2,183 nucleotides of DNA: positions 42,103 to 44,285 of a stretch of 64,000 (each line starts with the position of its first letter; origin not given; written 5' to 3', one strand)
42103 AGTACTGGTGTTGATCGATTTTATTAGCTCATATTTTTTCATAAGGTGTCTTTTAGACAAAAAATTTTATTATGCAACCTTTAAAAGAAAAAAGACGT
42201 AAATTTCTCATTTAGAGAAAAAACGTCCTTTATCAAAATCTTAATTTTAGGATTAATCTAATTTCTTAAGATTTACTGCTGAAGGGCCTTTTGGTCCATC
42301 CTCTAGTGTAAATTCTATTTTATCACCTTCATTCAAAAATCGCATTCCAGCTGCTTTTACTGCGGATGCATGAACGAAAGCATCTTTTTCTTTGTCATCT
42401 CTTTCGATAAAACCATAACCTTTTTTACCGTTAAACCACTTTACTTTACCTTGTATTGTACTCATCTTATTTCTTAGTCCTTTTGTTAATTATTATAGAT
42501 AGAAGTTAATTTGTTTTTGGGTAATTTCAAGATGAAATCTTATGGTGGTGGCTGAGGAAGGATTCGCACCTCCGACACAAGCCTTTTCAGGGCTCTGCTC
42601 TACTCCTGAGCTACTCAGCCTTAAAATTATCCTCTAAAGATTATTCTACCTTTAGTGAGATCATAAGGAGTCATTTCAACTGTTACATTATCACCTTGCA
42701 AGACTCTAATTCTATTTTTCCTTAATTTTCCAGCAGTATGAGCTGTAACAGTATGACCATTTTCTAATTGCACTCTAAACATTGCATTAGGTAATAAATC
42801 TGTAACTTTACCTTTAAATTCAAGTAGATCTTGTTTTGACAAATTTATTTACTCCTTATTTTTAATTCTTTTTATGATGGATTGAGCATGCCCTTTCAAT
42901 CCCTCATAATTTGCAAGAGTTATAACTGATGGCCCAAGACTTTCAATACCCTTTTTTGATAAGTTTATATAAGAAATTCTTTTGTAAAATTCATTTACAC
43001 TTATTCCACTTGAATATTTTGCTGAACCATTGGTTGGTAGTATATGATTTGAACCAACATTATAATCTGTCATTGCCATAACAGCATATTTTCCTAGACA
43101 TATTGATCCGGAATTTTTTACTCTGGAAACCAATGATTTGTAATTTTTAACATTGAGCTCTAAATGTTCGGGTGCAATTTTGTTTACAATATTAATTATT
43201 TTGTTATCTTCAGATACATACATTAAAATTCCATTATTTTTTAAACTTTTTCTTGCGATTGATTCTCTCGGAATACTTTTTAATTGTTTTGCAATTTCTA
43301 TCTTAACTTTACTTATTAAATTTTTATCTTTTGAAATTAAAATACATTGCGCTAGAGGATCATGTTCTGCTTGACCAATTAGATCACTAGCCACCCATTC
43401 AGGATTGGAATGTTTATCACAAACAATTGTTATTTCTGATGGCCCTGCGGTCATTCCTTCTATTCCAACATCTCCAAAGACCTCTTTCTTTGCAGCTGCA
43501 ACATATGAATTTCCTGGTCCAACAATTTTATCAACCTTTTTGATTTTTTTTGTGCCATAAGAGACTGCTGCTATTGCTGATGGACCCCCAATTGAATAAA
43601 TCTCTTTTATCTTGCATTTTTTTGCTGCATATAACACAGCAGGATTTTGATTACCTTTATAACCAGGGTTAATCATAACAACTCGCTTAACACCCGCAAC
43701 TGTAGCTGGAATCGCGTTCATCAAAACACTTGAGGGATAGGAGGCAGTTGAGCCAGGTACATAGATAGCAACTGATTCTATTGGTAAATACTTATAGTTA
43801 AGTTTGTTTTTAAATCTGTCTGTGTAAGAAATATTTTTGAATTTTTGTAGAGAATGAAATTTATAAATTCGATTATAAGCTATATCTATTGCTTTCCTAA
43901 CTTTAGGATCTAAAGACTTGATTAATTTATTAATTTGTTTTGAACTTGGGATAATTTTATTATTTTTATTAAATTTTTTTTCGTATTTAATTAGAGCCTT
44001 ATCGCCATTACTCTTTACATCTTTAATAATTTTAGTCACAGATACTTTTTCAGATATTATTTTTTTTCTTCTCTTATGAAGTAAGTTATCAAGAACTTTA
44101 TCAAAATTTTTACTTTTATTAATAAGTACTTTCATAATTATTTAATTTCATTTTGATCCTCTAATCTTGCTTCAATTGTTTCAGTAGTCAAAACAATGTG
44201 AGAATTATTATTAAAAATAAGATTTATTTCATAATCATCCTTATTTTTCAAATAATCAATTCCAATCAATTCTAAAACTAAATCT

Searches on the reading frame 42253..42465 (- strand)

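Call 64: search_protein_families(library=pfam, proteins=[window:42253-42465:-], max_evalue=0.00001)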
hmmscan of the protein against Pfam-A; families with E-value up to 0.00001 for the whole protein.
window:42253-42465:- (70 aa): 1 family
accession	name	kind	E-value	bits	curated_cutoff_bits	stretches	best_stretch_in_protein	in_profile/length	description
PF00313.28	CSD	-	4.9e-25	87.6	27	1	5-68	2-65/66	'Cold-shock' DNA-binding domain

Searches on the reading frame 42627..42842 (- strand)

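Call 64: search_protein_families(library=pfam, proteins=[window:42627-42842:-], max_evalue=0.00001)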
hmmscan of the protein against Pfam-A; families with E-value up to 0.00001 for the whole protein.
window:42627-42842:- (71 aa): 1 family
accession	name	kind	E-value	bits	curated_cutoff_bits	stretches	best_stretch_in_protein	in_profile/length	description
PF01176.25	eIF-1a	-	1e-26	92.8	30.2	1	8-70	2-64/64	Translation initiation factor 1A / IF-1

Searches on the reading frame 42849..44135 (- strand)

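Call 64: search_protein_families(library=pfam, proteins=[window:42849-44135:-], max_evalue=0.00001)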
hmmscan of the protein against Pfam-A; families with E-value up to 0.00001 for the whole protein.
window:42849-44135:- (428 aa): 1 family
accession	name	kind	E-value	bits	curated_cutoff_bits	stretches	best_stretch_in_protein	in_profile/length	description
PF00815.25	Histidinol_dh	-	2.6e-150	501.4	27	1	27-423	9-410/411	Histidinol dehydrogenase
